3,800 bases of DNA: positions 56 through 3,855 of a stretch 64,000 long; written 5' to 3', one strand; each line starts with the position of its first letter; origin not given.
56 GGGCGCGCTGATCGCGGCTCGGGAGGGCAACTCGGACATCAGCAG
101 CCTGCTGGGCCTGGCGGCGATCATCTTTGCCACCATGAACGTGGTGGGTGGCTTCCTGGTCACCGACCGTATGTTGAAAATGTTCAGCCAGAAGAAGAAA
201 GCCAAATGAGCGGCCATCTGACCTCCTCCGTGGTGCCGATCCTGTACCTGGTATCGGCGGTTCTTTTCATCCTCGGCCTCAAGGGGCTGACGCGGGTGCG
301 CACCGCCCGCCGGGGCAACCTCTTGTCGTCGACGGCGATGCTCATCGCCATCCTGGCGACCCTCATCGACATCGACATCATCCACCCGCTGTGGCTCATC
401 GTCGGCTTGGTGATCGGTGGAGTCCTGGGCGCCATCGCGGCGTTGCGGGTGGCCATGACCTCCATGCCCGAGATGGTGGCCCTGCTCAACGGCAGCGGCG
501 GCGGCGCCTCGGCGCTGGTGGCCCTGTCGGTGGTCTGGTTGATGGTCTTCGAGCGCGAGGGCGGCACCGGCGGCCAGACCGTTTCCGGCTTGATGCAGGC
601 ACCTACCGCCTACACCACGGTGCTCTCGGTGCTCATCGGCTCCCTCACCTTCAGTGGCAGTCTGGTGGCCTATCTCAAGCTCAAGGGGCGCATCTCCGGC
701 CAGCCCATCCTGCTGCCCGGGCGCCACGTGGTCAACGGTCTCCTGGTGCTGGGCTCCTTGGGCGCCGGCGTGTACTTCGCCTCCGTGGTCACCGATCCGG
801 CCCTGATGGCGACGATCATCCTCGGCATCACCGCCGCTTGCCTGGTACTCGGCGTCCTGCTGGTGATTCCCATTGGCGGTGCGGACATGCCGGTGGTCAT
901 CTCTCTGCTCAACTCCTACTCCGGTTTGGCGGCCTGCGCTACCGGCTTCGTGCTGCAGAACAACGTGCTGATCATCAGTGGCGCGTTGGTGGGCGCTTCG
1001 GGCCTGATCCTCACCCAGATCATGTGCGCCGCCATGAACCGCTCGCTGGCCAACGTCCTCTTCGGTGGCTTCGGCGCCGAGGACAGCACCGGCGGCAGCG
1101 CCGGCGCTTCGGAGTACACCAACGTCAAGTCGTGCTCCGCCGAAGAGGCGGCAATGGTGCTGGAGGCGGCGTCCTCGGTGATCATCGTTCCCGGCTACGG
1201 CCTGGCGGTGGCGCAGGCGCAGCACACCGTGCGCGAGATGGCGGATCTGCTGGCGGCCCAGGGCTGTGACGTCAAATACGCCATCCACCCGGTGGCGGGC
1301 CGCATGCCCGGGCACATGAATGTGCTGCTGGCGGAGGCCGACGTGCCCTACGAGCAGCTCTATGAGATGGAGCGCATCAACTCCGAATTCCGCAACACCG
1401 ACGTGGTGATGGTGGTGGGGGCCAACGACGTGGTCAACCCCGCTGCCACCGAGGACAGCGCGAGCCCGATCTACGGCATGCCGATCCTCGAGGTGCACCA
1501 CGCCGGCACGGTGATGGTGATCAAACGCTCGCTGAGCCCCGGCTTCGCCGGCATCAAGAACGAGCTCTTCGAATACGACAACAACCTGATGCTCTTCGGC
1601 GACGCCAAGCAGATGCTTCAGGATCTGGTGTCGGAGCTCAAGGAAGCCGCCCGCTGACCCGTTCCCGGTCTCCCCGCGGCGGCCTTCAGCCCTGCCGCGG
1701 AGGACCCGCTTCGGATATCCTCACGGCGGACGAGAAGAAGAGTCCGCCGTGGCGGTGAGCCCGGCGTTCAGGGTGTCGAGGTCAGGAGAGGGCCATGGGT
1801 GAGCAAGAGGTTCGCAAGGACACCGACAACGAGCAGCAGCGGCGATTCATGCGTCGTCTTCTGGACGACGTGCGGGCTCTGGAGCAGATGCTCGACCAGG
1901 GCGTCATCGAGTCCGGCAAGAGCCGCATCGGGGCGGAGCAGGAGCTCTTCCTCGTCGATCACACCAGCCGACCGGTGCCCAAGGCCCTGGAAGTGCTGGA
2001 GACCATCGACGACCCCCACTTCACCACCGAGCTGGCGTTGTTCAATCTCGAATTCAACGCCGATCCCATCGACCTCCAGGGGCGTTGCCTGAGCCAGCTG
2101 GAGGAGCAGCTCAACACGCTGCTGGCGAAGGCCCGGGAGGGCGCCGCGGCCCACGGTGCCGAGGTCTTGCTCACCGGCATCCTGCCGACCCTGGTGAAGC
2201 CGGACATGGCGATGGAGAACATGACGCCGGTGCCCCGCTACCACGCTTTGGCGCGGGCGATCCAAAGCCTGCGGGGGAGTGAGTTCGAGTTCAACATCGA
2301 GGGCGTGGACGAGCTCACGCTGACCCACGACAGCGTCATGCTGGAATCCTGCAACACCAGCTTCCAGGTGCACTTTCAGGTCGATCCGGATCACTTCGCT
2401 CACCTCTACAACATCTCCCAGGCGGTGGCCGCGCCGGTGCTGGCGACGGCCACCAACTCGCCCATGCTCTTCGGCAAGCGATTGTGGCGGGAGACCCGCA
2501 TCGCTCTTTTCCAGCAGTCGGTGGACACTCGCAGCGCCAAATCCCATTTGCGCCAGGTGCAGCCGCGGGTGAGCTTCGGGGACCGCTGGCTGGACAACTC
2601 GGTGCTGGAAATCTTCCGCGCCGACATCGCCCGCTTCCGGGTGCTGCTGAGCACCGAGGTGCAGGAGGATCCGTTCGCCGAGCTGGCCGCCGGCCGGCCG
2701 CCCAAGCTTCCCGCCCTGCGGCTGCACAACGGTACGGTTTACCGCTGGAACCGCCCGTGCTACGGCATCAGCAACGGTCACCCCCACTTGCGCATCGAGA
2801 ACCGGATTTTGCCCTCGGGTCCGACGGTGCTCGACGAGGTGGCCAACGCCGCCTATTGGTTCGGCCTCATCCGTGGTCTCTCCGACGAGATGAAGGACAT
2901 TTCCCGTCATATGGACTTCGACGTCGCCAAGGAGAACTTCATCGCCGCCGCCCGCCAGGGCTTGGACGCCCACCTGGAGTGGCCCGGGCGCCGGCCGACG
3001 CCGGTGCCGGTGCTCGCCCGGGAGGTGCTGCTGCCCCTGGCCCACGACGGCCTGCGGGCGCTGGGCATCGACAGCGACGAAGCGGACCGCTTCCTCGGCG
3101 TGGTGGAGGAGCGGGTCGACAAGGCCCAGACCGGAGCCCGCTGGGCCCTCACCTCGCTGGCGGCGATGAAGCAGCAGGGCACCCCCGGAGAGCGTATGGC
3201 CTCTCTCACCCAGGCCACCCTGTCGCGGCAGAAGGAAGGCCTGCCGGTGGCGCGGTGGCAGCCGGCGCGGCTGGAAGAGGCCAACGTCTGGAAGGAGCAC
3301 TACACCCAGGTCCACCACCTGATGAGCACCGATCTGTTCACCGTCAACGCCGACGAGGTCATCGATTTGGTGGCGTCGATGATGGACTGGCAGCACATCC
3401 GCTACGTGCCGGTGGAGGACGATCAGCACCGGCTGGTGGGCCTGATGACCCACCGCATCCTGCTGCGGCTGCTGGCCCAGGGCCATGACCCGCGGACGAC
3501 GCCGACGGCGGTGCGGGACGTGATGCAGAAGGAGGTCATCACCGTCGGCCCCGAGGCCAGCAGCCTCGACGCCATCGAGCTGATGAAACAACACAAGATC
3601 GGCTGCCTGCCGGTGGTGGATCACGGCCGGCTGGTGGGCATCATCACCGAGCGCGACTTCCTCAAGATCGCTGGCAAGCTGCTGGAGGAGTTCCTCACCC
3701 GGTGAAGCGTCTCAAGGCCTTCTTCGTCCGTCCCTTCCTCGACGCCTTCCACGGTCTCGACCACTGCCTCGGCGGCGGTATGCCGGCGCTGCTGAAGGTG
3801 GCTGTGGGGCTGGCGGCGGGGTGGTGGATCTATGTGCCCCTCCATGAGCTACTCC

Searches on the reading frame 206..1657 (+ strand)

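Call 85: search_protein_families(library=pfam, proteins=[window:206-1657:+], max_evalue=0.00001)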
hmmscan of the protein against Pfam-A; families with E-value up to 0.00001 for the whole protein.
window:206-1657:+ (483 aa): 1 family
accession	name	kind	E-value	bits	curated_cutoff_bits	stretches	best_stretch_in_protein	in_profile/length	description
PF02233.22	PNTB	-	1.4e-184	614.7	31.7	1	12-476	3-455/456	NAD(P) transhydrogenase beta subunit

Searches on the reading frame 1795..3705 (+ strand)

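Call 85: search_protein_families(library=pfam, proteins=[window:1795-3705:+], max_evalue=0.00001)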
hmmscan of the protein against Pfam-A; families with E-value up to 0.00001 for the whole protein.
window:1795-3705:+ (636 aa): 2 families
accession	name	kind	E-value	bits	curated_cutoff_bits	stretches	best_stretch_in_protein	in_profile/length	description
PF00571.33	CBS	-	2.8e-25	88.8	24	1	573-625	1-54/57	CBS domain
PF04107.18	GCS2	-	2.2e-09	37.5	21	1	46-303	2-224/291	Glutamate-cysteine ligase family 2(GCS2)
